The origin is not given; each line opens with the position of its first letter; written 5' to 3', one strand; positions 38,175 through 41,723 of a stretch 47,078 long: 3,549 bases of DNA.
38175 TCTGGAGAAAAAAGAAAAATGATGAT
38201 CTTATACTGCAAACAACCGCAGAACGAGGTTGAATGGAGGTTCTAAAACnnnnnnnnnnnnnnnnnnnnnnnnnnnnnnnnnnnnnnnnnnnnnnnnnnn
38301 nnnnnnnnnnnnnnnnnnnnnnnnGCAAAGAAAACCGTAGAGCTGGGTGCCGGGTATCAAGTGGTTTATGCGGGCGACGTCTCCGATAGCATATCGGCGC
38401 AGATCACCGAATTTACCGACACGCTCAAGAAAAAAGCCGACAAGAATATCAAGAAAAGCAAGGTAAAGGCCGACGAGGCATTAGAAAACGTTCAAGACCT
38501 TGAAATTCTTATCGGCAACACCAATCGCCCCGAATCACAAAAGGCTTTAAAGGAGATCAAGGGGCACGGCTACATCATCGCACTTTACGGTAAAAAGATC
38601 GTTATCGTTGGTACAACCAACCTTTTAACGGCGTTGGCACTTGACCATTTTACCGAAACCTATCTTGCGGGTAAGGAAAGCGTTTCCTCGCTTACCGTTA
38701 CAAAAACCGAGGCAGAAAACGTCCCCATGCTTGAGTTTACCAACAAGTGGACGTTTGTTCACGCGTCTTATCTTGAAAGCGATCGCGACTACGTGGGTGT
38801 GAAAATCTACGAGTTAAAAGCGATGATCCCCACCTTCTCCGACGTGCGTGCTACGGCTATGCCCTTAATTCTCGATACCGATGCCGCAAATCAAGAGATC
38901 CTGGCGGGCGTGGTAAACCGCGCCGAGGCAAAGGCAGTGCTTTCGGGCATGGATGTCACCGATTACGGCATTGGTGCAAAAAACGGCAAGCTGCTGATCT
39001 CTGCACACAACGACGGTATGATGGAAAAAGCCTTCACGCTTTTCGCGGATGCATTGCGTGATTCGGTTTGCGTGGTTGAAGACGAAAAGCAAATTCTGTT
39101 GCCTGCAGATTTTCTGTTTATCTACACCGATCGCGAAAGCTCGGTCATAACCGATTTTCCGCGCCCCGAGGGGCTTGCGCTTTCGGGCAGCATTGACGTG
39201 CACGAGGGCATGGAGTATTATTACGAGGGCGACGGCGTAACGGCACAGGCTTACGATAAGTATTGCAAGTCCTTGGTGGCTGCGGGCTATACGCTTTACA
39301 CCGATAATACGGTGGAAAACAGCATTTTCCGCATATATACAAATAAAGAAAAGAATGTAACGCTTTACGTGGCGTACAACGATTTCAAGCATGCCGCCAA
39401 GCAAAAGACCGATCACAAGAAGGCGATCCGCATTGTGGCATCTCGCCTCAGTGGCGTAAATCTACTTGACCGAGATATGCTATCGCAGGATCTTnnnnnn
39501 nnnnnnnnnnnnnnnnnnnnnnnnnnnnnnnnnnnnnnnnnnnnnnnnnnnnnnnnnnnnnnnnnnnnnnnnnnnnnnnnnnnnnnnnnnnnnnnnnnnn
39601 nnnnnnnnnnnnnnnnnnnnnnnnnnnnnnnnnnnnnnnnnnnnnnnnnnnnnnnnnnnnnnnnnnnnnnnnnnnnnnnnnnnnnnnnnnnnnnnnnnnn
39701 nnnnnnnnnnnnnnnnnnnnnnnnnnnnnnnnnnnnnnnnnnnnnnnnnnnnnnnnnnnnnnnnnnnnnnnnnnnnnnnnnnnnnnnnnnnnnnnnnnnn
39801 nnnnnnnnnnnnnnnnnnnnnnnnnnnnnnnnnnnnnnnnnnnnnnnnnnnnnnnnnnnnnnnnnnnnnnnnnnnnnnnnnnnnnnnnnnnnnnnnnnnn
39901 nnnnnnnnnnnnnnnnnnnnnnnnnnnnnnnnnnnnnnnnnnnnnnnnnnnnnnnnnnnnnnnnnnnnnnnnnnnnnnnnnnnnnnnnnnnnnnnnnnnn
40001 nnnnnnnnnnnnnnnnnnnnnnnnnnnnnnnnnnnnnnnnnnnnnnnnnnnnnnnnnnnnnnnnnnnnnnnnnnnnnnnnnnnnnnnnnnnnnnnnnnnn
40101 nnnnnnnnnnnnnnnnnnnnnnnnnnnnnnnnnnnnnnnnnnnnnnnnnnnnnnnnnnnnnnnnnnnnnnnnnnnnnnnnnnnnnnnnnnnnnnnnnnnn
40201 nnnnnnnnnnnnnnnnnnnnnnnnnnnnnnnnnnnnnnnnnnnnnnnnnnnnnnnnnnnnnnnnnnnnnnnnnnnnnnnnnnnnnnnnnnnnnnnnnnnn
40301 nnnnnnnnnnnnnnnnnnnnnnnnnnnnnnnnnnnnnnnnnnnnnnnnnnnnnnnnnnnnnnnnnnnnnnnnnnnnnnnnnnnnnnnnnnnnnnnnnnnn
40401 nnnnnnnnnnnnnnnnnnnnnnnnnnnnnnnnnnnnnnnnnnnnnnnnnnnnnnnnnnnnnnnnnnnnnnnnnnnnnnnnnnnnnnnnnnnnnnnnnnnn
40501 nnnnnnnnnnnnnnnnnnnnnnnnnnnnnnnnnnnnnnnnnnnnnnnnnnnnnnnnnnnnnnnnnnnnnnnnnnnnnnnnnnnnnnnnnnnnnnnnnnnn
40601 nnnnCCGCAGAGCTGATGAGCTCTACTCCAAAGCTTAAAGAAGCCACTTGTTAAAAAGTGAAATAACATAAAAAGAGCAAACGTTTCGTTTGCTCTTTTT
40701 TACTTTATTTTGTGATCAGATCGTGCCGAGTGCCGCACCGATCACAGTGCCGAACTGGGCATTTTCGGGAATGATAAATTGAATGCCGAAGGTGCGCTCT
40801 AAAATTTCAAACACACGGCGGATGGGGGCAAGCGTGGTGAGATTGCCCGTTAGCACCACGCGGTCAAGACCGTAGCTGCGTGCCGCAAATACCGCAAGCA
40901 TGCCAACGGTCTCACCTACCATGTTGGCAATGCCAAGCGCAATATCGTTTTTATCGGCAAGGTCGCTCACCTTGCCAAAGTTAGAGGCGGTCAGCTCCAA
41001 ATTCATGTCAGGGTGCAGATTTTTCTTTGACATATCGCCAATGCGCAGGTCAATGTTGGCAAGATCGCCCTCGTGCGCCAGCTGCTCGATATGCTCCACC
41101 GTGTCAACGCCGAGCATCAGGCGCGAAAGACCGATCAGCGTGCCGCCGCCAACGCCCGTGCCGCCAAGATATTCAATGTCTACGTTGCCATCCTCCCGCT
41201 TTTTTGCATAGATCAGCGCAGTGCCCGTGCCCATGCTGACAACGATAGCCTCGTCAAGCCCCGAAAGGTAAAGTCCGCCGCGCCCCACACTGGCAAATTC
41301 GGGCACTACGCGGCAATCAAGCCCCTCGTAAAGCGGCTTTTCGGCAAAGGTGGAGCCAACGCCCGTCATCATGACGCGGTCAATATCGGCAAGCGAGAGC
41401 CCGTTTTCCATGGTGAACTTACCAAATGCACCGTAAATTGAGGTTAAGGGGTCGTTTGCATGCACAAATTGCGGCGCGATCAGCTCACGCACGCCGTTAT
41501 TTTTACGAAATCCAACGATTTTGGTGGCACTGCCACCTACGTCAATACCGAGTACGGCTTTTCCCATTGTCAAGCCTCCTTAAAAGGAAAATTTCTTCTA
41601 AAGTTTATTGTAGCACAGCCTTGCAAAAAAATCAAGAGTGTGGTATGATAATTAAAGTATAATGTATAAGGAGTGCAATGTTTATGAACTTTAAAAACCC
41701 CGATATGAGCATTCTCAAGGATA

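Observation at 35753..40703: AT-richer two-gene island between alaS and coaW encodes tandem ~785-aa lipoproteins of unassigned architecture ending in an MBL-fold domain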

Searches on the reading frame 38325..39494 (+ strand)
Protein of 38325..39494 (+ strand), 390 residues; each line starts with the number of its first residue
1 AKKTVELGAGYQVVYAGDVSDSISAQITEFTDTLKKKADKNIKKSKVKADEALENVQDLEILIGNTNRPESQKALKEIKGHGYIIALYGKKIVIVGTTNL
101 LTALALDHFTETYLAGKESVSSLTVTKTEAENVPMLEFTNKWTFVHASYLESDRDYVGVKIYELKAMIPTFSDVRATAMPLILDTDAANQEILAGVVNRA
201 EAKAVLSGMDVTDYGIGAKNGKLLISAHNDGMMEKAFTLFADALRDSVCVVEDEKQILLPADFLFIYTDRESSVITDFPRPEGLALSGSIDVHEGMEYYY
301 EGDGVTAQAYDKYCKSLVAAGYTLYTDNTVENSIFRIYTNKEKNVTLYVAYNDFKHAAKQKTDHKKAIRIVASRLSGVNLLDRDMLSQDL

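Call 52: predict_structure(alignment_id=A3)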
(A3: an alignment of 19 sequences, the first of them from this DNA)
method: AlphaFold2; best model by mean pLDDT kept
length: 390 residues; sequences in the alignment: 19
mean_pLDDT: 91.1   pTM: 0.87
mean pLDDT of the five models: 91.1, 90.6, 90.4, 89.9, 89.4
residues with pLDDT >= 90: 275; 70-90: 106; 50-70: 8; < 50: 1
segments of 3 or more residues with pLDDT < 50: none
pLDDT, mean of each block of 10 residues (from residue 1): 76 95 95 90 92 87 96 96 94 97 96 84 89 96 93 89 96 95 94 95 92 95 94 96 97 93 94 87 89 87 90 96 93 92 94 80 83 87 70
secondary structure, 60 per line:
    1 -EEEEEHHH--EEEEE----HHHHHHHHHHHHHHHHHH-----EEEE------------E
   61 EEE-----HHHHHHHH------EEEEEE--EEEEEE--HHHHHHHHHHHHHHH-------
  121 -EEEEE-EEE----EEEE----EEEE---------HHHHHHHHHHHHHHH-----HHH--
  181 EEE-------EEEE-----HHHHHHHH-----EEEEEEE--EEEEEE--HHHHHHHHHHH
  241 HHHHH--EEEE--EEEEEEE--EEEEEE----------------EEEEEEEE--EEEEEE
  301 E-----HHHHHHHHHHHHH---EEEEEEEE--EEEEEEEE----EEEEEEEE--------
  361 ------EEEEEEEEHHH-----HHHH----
elements in order: E2-6 E12-16 H21-38 E44-47 E60-63 H69-76 E83-88 E91-96 H99-113 E122-126 E128-130 E135-138 E143-146 H156-170 E181-183 E191-194 H200-207 E213-219 E222-227 H230-245 E248-251 E254-260 E263-268 E285-292 E295-301 H307-319 E323-330 E333-340 E345-352 E367-374 H383-386

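Call 54: fold_search(model_id=the predicted structure, library=pdb)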
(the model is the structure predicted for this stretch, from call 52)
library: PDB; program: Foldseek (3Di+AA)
matches with E <= 10: 802; with E <= 0.001: 34
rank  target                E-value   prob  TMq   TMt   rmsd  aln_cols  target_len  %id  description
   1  4h04_A                1.3e-06  1.00  0.22  0.14  12.0       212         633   13  Lacto-N-biosidase from Bifidobacterium bifidum (released 2013-03-20)
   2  5bxp_A                1.7e-06  1.00  0.24  0.16  10.6       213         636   13  LNBase in complex with LNB-LOGNAc (released 2015-09-09)
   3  5bxr_A                2.0e-06  1.00  0.22  0.15  11.1       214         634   13  LNBase in complex with LNB-NHAcDNJ (released 2015-09-09)
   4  4h04_B                6.1e-06  1.00  0.22  0.14  11.1       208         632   13  Lacto-N-biosidase from Bifidobacterium bifidum (released 2013-03-20)
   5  5bxt_B                1.0e-05  1.00  0.22  0.15  11.0       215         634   13  LNBase in complex with LNB-NHAcAUS (released 2015-09-09)
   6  6pwi_A                6.4e-05  1.00  0.26  0.18   9.6       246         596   12  Structure of CpGH84D (released 2019-09-11)
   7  7dup                  7.7e-05  1.00  0.26  0.20  12.8       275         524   12  Apo structure of wild type Bt4394, a GH20 family sulfoglycosidase (released 2022-01-19)
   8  7dva_A                8.1e-05  1.00  0.26  0.20  12.8       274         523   11  Structure of wild type Bt4394, a GH20 family sulfoglycosidase, in complex with 6S-GlcNAc (released 2022-01-19)
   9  6pv4_D                9.2e-05  1.00  0.28  0.20  13.0       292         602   12  Structure of CpGH84A (released 2019-09-11)
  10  7dva_B                1.0e-04  1.00  0.27  0.21  12.7       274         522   11  Structure of wild type Bt4394, a GH20 family sulfoglycosidase, in complex with 6S-GlcNAc (released 2022-01-19)
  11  9joq                  1.0e-04  1.00  0.23  0.12  13.2       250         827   12  SDACS: A synergistic strategy using both crystallographic and AlphaFold structures to improve thermostability and activi (released 2026-04-08)
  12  7dvb_D                2.4e-04  1.00  0.26  0.20  13.1       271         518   13  D335N variant of Bt4394 in complex with 6SO3-NAG-oxazoline intermediate (released 2022-01-19)
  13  6pwi_B                2.7e-04  1.00  0.26  0.18   9.6       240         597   12  Structure of CpGH84D (released 2019-09-11)
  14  7dvb_C                2.9e-04  1.00  0.26  0.21  13.0       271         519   13  D335N variant of Bt4394 in complex with 6SO3-NAG-oxazoline intermediate (released 2022-01-19)
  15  6q63_A                3.5e-04  0.99  0.25  0.14  13.1       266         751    8  BT0459 (released 2019-05-08)
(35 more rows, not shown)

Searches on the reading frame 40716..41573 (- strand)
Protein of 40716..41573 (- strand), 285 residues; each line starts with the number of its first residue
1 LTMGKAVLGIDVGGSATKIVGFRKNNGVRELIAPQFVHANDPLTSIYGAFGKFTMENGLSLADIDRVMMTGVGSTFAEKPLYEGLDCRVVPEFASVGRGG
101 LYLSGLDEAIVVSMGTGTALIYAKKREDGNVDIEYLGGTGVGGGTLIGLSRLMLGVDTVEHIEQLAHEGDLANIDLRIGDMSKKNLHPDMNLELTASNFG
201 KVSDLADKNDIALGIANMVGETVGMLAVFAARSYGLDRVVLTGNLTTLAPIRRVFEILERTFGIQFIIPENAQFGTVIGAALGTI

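Call 59: find_related_loci(query=window:40716-41573:-, collection=metagenome_contigs, flank=10000)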
Query window:40716-41573:- (285 aa) in metagenome_contigs; peptide patterns used: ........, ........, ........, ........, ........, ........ (x = any residue, [..] = any of these).
174 stretches matched a pattern; 9 encode a relative of the query (tblastn E <= 1e-3); 9 distinct loci.
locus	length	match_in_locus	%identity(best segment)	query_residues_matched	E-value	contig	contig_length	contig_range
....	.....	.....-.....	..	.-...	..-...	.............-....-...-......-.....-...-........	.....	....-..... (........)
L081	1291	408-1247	69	3-282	4e-117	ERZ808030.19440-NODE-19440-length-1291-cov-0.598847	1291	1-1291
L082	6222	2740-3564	67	5-282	1e-105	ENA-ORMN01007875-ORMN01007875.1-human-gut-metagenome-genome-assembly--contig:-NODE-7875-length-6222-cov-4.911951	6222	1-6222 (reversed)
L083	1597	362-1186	65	5-282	3e-112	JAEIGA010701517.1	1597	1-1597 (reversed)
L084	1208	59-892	66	5-285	8e-113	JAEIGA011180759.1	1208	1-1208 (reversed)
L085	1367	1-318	85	178-283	3e-59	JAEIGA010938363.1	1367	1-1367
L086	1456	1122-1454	68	5-116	4e-47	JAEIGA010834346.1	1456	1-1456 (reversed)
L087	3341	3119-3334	68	5-76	7e-29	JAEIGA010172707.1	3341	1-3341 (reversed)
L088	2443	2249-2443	68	5-69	2e-25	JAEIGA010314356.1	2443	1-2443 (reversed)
